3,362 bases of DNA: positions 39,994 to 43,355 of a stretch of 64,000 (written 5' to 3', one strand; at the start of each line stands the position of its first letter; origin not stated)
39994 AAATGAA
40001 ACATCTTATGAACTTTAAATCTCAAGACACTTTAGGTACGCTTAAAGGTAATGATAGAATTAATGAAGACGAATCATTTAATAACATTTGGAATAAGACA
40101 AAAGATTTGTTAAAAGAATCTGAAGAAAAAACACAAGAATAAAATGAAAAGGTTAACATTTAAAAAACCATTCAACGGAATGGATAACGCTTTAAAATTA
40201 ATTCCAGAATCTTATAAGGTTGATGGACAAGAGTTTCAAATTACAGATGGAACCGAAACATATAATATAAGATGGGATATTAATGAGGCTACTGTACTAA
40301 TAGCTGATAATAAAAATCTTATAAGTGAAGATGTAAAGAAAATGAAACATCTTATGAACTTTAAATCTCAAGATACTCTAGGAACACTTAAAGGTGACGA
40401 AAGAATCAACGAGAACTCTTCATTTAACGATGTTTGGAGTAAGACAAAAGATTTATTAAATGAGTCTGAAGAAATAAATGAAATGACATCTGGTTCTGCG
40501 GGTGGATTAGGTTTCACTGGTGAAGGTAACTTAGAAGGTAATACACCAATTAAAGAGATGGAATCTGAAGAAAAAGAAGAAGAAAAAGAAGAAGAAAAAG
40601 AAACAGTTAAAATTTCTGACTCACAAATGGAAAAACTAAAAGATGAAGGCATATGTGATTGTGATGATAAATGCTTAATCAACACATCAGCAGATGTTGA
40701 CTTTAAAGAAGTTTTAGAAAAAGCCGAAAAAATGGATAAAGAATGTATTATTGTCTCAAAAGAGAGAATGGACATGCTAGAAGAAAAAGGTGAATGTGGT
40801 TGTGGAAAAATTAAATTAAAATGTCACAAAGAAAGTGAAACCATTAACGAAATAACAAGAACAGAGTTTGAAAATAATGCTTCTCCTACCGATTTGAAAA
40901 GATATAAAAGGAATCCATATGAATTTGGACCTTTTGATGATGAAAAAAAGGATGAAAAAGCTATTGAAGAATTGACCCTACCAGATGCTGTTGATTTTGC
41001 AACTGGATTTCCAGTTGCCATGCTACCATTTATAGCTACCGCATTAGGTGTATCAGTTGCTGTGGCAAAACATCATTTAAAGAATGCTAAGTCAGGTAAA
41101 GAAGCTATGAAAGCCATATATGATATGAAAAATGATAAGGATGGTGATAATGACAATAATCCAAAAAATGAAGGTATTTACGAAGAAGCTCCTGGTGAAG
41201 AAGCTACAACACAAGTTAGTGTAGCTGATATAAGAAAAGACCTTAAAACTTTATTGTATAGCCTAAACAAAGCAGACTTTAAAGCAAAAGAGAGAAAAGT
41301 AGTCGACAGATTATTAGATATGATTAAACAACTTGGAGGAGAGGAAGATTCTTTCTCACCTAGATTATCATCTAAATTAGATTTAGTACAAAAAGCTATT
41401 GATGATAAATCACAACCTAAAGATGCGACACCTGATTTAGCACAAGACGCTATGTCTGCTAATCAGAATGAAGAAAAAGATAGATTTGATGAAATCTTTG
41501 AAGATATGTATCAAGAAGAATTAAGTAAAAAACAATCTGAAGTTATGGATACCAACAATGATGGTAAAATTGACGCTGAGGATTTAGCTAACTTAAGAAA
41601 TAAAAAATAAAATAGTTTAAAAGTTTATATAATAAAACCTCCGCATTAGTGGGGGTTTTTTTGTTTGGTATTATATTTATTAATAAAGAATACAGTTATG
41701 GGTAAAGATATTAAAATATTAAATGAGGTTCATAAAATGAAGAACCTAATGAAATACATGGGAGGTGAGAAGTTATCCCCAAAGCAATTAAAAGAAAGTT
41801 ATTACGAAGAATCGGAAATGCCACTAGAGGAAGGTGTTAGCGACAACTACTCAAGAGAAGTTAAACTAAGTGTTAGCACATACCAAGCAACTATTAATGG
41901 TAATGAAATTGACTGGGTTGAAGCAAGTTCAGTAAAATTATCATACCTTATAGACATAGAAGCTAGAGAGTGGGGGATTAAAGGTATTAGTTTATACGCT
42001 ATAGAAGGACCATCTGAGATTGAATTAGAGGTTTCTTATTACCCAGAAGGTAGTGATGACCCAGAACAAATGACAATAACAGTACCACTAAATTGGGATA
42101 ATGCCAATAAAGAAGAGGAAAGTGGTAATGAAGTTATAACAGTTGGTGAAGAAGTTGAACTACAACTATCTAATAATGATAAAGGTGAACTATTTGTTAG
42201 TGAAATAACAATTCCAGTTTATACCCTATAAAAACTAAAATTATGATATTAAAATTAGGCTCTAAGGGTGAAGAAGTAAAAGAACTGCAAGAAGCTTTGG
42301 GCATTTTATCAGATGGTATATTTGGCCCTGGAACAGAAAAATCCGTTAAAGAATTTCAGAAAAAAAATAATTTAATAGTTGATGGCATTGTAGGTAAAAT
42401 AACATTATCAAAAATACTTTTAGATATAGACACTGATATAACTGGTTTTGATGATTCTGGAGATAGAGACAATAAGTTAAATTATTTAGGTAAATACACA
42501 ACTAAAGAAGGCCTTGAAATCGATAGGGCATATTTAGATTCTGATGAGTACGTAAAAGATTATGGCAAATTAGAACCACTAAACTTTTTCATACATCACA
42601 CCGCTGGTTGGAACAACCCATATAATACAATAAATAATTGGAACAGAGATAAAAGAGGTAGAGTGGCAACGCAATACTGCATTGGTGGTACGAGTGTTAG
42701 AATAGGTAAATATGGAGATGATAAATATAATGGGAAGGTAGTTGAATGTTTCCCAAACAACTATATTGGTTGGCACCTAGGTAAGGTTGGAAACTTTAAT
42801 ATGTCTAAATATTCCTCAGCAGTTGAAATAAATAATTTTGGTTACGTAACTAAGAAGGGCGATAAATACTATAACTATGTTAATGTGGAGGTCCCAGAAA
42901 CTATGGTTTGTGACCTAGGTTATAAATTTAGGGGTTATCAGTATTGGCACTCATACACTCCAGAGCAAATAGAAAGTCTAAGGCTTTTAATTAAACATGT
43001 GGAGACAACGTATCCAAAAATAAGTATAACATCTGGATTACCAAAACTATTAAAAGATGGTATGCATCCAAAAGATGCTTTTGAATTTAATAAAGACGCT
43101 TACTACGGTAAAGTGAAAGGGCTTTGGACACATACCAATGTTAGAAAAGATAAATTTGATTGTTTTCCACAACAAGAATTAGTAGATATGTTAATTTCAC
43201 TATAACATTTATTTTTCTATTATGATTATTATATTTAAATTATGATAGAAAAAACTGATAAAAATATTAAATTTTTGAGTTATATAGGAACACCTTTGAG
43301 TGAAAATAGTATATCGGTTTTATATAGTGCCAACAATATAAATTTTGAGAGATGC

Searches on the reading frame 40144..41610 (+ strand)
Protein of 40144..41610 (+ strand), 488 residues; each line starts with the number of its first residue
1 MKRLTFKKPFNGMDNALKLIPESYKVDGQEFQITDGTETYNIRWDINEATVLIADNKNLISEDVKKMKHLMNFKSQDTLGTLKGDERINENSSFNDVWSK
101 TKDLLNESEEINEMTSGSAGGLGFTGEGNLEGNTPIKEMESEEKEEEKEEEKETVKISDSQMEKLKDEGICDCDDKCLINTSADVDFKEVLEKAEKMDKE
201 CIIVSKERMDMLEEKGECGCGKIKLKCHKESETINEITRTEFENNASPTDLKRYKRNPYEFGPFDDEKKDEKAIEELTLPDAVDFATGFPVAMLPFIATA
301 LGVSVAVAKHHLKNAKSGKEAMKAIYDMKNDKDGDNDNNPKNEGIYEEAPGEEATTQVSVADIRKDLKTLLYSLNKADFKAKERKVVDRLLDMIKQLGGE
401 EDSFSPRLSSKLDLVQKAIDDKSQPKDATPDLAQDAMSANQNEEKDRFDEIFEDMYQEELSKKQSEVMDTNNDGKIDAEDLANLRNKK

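Call 11: search_protein_families(library=pfam, proteins=[window:40144-41610:+], max_evalue=0.01)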
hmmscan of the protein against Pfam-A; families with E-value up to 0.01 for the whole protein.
window:40144-41610:+ (488 aa): 2 families
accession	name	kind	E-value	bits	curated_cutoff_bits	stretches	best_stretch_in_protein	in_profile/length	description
PF13202.12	EF-hand_5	-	0.0017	18.2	25.9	1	467-483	7-23/25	EF hand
PF02747.20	PCNA_C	-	0.0061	17.2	23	0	169-247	1-78/128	Proliferating cell nuclear antigen, C-terminal domain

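Call 12: search_protein_families(library=phrogs, proteins=[window:40144-41610:+], max_evalue=0.001)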
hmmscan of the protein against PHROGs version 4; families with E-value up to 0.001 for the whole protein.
window:40144-41610:+ (488 aa): 0 families

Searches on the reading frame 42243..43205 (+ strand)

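Call 45: search_protein_families(library=pfam, proteins=[window:42243-43205:+], max_evalue=0.001)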
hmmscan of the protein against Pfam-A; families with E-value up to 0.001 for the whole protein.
window:42243-43205:+ (320 aa): 2 families
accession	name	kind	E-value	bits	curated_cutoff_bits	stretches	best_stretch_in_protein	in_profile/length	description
PF01471.23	PG_binding_1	-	6.3e-13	49.1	23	1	9-57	2-56/57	Putative peptidoglycan binding domain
PF01510.30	Amidase_2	-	3.4e-07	31.1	26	1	114-260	7-110/131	N-acetylmuramoyl-L-alanine amidase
